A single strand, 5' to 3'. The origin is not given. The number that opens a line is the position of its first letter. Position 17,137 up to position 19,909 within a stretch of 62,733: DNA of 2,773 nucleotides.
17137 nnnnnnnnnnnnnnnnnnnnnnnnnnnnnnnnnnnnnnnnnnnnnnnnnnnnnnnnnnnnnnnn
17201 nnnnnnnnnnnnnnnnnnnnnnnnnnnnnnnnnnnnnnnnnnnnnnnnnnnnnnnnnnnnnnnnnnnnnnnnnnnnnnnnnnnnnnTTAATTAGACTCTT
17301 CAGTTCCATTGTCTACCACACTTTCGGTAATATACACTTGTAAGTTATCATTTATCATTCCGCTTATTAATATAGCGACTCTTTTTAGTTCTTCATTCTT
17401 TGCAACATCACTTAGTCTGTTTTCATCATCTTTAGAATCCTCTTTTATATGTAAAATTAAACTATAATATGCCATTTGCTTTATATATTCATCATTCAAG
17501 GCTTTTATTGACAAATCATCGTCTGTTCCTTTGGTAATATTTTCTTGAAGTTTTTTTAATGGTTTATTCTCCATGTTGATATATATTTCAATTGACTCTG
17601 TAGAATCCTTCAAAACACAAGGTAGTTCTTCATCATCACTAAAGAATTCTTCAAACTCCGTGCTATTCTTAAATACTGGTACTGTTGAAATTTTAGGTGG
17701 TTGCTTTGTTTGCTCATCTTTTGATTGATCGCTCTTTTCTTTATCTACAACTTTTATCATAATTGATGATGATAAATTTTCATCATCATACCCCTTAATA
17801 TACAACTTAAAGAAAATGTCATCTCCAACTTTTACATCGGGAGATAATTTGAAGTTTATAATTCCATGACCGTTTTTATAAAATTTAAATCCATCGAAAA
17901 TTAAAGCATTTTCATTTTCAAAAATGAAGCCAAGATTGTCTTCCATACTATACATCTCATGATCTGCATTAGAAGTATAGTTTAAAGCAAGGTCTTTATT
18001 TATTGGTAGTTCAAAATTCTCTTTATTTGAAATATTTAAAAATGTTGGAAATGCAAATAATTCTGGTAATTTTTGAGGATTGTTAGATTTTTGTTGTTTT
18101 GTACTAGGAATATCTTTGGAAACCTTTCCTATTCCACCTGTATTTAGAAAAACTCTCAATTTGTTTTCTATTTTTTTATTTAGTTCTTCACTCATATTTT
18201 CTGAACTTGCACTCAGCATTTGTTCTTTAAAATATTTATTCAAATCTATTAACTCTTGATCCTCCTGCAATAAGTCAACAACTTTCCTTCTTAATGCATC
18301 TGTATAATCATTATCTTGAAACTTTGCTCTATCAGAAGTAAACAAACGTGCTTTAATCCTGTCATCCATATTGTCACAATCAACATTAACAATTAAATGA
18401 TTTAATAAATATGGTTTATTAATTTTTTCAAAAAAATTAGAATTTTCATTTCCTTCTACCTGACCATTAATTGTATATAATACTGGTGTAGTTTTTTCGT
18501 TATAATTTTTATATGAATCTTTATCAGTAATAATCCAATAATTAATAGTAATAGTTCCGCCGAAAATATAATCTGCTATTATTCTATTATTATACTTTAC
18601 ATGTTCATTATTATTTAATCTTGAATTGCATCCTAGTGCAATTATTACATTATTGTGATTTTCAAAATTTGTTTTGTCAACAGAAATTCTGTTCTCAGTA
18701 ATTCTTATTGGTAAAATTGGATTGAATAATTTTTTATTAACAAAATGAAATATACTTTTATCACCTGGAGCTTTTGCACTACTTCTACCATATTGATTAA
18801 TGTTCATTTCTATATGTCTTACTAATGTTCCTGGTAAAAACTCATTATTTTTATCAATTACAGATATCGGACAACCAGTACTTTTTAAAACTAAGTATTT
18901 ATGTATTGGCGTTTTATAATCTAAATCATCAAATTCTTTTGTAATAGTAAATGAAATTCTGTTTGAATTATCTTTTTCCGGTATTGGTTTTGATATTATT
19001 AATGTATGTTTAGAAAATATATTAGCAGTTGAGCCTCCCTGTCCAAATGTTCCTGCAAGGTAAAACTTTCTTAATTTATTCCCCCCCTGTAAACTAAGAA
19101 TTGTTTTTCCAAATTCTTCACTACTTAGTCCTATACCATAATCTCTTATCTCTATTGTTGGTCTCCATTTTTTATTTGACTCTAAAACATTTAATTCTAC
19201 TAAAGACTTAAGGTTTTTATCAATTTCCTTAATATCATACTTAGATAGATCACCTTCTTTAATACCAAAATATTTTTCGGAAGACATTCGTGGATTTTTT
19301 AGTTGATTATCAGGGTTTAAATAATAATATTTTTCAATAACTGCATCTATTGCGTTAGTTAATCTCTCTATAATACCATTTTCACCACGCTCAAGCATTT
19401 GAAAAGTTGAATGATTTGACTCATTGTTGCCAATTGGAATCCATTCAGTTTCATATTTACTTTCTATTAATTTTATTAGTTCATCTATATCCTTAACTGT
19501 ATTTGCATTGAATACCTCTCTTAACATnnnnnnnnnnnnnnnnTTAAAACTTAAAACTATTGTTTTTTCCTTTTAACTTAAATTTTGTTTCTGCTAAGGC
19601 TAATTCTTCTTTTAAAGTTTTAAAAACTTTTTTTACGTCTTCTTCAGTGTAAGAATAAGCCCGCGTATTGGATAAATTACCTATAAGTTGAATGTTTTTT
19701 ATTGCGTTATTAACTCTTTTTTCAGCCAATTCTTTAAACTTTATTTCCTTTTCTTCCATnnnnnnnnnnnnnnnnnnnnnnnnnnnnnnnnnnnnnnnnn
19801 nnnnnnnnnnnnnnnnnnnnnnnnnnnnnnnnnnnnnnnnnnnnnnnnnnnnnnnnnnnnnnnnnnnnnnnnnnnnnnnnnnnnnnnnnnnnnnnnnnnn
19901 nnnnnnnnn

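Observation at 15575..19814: Separately promoted operon next to an R-M pair: small helical protein, MORC-like GHKL ATPase, HhH/PC4-like DNA-binding protein (candidate undescribed defence module)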

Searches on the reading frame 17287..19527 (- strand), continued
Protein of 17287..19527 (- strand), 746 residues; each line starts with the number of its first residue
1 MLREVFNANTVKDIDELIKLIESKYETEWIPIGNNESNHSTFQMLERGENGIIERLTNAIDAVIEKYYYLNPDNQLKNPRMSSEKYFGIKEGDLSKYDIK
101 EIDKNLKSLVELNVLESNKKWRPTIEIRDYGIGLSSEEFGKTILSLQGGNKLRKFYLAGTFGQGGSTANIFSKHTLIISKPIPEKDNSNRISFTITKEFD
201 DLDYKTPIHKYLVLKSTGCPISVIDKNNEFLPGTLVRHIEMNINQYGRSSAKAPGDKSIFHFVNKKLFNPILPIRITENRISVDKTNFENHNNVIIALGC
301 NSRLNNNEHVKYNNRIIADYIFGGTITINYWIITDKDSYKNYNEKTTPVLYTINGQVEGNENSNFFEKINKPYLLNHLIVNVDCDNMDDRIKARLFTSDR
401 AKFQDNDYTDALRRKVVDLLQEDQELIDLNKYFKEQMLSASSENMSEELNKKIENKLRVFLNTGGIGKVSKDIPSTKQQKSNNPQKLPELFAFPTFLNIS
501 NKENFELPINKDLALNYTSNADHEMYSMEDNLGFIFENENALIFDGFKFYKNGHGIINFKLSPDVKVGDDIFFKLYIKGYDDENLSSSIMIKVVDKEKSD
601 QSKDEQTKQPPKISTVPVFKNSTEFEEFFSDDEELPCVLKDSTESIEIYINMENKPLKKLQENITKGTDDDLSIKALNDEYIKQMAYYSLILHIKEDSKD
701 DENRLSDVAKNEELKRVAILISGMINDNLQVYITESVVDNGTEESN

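Call 95: search_protein_families(library=pfam, proteins=[L018:4369-6663:+, L034:11894-12898:+, L044:6582-7985:+, L044:11766-12929:+, L051:11512-12930:+, L054:4264-7956:+, L057:2241-4520:+, L066:4133-7039:+, L078:3789-5336:+, L086:10287-11648:+], max_evalue=0.001)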
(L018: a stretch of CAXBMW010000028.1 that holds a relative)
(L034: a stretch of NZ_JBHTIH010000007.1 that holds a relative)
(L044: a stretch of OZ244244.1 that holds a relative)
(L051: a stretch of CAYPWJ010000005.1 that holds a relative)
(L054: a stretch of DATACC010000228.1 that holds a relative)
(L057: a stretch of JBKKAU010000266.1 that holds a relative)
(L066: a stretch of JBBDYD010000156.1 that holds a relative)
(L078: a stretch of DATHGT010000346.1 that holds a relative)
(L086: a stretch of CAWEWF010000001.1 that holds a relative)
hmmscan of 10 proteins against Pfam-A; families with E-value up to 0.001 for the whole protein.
L018:4369-6663:+ (764 aa): 4 families
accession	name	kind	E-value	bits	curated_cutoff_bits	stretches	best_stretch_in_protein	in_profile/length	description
PF07732.21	Cu-oxidase_3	-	2.2e-41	141.1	21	1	44-153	5-118/119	Multicopper oxidase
PF07731.20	Cu-oxidase_2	-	5.3e-36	123.8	20.4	1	454-567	7-134/137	Multicopper oxidase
PF00394.28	Cu-oxidase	-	3e-12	47.4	21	1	161-306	2-124/157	Multicopper oxidase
PF05275.17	CopB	-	0.00053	20.1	27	1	620-713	45-139/208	Copper resistance protein B precursor (CopB)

L034:11894-12898:+ (334 aa): 0 families

L044:6582-7985:+ (467 aa): 12 families
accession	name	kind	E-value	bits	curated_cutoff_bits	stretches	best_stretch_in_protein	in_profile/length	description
PF07992.20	Pyr_redox_2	-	6.2e-70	236.4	26.1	1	5-323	2-291/291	Pyridine nucleotide-disulphide oxidoreductase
PF02852.28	Pyr_redox_dim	-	1.2e-33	116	25.3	1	342-447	1-106/110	Pyridine nucleotide-disulphide oxidoreductase, dimerisation domain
PF00070.33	Pyr_redox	-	2e-20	73.5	22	1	172-243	1-72/82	Pyridine nucleotide-disulphide oxidoreductase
PF13738.12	Pyr_redox_3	-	3.7e-15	56.4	30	1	7-307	1-305/305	Pyridine nucleotide-disulphide oxidoreductase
PF12831.13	FAD_oxidored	-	1e-10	41.9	27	1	5-44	1-40/416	FAD dependent oxidoreductase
PF13450.12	NAD_binding_8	-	1.3e-09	38.7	21.9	1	8-42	1-35/68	NAD(P)-binding Rossmann-like domain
PF03486.20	HI0933_like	-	1.6e-07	31.4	50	1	5-39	2-36/244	HI0933-like protein Rossmann domain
PF00890.30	FAD_binding_2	-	2.7e-07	30.6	20.4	1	6-40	2-36/414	FAD binding domain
PF01494.25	FAD_binding_3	-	4.4e-06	26.6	22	1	3-36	1-34/349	FAD binding domain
PF01134.28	GIDA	-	7.4e-06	25.7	22.1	1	5-61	1-54/391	Glucose inhibited division protein A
PF01262.27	AlaDh_PNT_C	-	1.6e-05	24.9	23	0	170-227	28-85/214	Alanine dehydrogenase/PNT, C-terminal domain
PF01266.30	DAO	-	9.9e-05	22.4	27.9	0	6-39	2-35/353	FAD dependent oxidoreductase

L044:11766-12929:+ (387 aa): 4 families
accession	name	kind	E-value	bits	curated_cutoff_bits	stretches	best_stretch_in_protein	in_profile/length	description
PF06114.19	Peptidase_M78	-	1.3e-17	64.2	22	1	168-294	2-121/123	IrrE N-terminal-like domain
PF01381.28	HTH_3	-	4.1e-10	40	23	1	11-60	3-52/55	Helix-turn-helix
PF12844.13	HTH_19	-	1.4e-06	28.5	30.2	1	12-60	7-55/64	Helix-turn-helix domain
PF20573.4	DUF6782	-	2.3e-05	24.2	27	1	153-219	38-101/241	Putative metallopeptidase family (DUF6782)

L051:11512-12930:+ (472 aa): 2 families
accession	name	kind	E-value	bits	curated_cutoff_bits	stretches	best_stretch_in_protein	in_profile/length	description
PF02913.24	FAD-oxidase_C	-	2.6e-68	230.9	21.2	1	215-458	1-248/248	FAD linked oxidases, C-terminal domain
PF01565.28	FAD_binding_4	-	3.3e-46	156.9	26.4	1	40-178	1-138/139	FAD binding domain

L054:4264-7956:+ (1230 aa): 10 families
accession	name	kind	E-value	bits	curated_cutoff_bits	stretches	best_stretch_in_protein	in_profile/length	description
PF02786.22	CPSase_L_D2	-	3e-102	341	19.8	2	284-490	1-210/211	Carbamoyl-phosphate synthase L chain, ATP binding domain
PF25596.1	CPSase_L_D1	-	1.9e-97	321.7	27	2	710-821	2-117/118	Carbamoyl phosphate synthase preATP-grasp domain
PF02787.25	CPSase_L_D3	-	2.4e-23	82.4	26.6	1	579-657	2-79/80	Carbamoyl-phosphate synthetase large chain, oligomerisation domain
PF02142.27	MGS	-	3.7e-21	75.5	24.1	1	1110-1195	2-94/94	MGS-like domain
PF02222.28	ATP-grasp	-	8.1e-14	52.1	27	2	833-997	3-163/179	ATP-grasp domain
PF07478.18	Dala_Dala_lig_C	-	1e-10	41.9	24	1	310-458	27-174/204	D-ala D-ala ligase C-terminus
PF15632.11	ATPgrasp_Ter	-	8.9e-09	35.6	29.1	1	955-1023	44-111/131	ATP-grasp in the biosynthetic pathway with Ter operon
PF02655.19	ATP-grasp_3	-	5e-08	33.6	23.2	1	825-997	3-157/160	ATP-grasp domain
PF13549.11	ATP-grasp_5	-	5.7e-06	26.3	27.6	0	831-866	17-52/221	ATP-grasp domain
PF08442.15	ATP-grasp_2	-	8.9e-05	22.6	29.5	0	832-883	10-58/202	ATP-grasp domain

L057:2241-4520:+ (759 aa): 2 families
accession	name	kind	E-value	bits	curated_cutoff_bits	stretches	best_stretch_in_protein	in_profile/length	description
PF00521.26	DNA_topoisoIV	-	3.9e-132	441.6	31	1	48-484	1-431/432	DNA gyrase/topoisomerase IV, subunit A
PF03989.18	DNA_gyraseA_C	-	4.1e-08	33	27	1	661-696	2-38/48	DNA gyrase C-terminal domain, beta-propeller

L066:4133-7039:+ (968 aa): 1 family
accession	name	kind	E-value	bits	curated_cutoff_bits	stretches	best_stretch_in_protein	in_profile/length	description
PF02463.25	SMC_N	-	2.3e-05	24.4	40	0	515-916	92-207/220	RecF/RecN/SMC N terminal domain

L078:3789-5336:+ (515 aa): 1 family
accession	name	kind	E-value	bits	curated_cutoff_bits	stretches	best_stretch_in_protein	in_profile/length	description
PF00496.27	SBP_bac_5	-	6.7e-75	252.9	32.4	1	80-419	3-353/368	Bacterial extracellular solute-binding proteins, family 5 Middle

L086:10287-11648:+ (453 aa): 1 family
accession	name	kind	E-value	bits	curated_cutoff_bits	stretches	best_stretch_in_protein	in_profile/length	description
PF00202.27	Aminotran_3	-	2.1e-125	419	30.5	1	37-448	10-402/403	Aminotransferase class-III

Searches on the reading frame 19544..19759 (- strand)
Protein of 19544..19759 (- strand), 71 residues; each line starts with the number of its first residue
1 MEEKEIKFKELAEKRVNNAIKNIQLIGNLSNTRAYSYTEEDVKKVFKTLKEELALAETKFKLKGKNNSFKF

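Call 3: search_protein_families(library=pfam, proteins=[window:19544-19759:-], max_evalue=0.1)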
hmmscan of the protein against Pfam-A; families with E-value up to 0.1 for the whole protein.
window:19544-19759:- (71 aa): 1 family
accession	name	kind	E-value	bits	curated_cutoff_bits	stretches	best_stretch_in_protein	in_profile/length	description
PF13643.11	DUF4145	-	0.067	13.7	23.1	1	9-49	47-87/88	Domain of unknown function (DUF4145)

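Call 4: search_protein_families(library=padloc, proteins=[window:19544-19759:-], max_evalue=0.1)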
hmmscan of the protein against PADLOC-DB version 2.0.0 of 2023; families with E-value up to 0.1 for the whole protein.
window:19544-19759:- (71 aa): 0 families

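Call 5: search_protein_families(library=ncbifam, proteins=[window:19544-19759:-], max_evalue=1)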
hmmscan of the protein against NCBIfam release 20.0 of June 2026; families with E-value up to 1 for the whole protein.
window:19544-19759:- (71 aa): 1 family
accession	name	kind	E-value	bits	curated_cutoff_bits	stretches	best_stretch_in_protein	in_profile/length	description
NF005326.0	PRK06853.1-6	equivalog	0.053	13.3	348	1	9-48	136-175/202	indolepyruvate oxidoreductase subunit beta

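Call 6: search_protein_families(library=phrogs, proteins=[window:19544-19759:-], max_evalue=1)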
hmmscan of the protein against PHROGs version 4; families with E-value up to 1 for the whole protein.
window:19544-19759:- (71 aa): 2 families
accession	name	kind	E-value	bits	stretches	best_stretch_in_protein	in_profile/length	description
phrog_7277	-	unknown function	0.019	16.2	1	17-55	23-61/105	-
phrog_24219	-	unknown function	0.025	15.3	1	16-67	74-125/151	-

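Call 59: search_protein_families(library=pfam, alignment_id=A4, max_evalue=1)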
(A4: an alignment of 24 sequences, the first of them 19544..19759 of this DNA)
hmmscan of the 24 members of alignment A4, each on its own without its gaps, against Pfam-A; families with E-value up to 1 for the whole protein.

A. member 1, window:19544-19759:- (71 aa): 1 family
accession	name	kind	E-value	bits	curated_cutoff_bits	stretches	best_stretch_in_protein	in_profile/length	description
PF13643.11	DUF4145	-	0.067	13.7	23.1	1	9-49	47-87/88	Domain of unknown function (DUF4145)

B. families by the number of members that match (of 24 scanned): 32 families (the first 25 are shown)
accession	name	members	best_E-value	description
PF13643.11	DUF4145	6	0.022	Domain of unknown function (DUF4145)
PF14182.11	YgaB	4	0.036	YgaB-like protein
PF09893.14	DUF2120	2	0.018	Uncharacterized protein conserved in archaea (DUF2120)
PF25055.1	DUF7792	2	0.039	Domain of unknown function (DUF7792)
PF05559.16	DUF763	2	0.13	Protein of unknown function (DUF763)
PF13592.12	HTH_33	1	0.011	Winged helix-turn helix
PF10849.13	DUF2654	1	0.014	Protein of unknown function (DUF2654)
PF23153.1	Aip3p_Bud6_N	1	0.018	Aip3p/Bud6 N-terminal domain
PF10223.15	Menorin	1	0.02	Menorin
PF12205.13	GIT1_C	1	0.021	G protein-coupled receptor kinase-interacting protein 1 C term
PF02236.22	Viral_DNA_bi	1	0.023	Viral DNA-binding protein, all alpha domain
PF12672.12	DUF3793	1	0.025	Protein of unknown function (DUF3793)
PF21663.2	WipA_Phos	1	0.028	WipA-like, phosphatase domain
PF24627.1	PUMA_CC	1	0.033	PUMA coiled-coil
PF04871.18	Uso1_p115_C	1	0.038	Uso1 / p115 like vesicle tethering protein, C terminal region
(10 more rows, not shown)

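Call 60: search_solved_structures(query=A4, max_evalue=10, show_alignments=2)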
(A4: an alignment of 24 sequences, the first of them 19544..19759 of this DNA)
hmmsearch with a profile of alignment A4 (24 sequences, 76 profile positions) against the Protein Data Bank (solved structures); distinct sequences matched with E-value up to 10: 20.
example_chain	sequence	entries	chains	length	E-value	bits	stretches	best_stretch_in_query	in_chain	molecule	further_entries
5i41_B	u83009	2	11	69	0.11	15.5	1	14-57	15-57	Chromosome-anchoring protein RacA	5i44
1pva_A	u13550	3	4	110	0.19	14.8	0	41-55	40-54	PARVALBUMIN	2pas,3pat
5tuk_A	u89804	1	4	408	0.2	14.7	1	12-39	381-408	Tetracycline destructase Tet(51)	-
8fkl_A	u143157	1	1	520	0.4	13.7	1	22-66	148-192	Glucosyltransferase-I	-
5vog_A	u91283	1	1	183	0.48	13.5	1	40-65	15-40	Putative phosphoribosyltransferase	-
4h32_B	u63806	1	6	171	0.53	13.3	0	38-75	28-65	Hemagglutinin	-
8fg8_A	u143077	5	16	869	0.54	13.3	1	32-66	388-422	Glucosyltransferase-I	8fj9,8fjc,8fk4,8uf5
2waq_F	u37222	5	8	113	0.58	13.2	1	36-57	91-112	DNA-DIRECTED RNA POLYMERASE RPO4 SUBUNIT | RNA POLYMERASE SUBUNIT 7 | DNA-DIRECTED RNA POLYMERASE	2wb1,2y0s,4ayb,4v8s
8d00_A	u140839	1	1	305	0.61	13.1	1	25-55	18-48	Microtubule-associated protein TORTIFOLIA1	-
5tue_A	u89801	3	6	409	0.64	13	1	12-39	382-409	Tetracycline destructase Tet(50)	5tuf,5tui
3aib_A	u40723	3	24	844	0.65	13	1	32-66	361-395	Glucosyltransferase-SI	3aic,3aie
6zie_A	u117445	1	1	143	0.77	12.8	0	41-74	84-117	CMPX-383B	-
1yke_A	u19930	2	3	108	0.83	12.7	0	22-58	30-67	RNA polymerase II mediator complex protein MED7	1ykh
1y8c_A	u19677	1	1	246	1.3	12.1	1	25-57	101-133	S-adenosylmethionine-dependent methyltransferase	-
2pmz_F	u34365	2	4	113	1.4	12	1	37-57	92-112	DNA-directed RNA polymerase subunit F | DNA-directed RNA polymerase, subunit F (RpoF)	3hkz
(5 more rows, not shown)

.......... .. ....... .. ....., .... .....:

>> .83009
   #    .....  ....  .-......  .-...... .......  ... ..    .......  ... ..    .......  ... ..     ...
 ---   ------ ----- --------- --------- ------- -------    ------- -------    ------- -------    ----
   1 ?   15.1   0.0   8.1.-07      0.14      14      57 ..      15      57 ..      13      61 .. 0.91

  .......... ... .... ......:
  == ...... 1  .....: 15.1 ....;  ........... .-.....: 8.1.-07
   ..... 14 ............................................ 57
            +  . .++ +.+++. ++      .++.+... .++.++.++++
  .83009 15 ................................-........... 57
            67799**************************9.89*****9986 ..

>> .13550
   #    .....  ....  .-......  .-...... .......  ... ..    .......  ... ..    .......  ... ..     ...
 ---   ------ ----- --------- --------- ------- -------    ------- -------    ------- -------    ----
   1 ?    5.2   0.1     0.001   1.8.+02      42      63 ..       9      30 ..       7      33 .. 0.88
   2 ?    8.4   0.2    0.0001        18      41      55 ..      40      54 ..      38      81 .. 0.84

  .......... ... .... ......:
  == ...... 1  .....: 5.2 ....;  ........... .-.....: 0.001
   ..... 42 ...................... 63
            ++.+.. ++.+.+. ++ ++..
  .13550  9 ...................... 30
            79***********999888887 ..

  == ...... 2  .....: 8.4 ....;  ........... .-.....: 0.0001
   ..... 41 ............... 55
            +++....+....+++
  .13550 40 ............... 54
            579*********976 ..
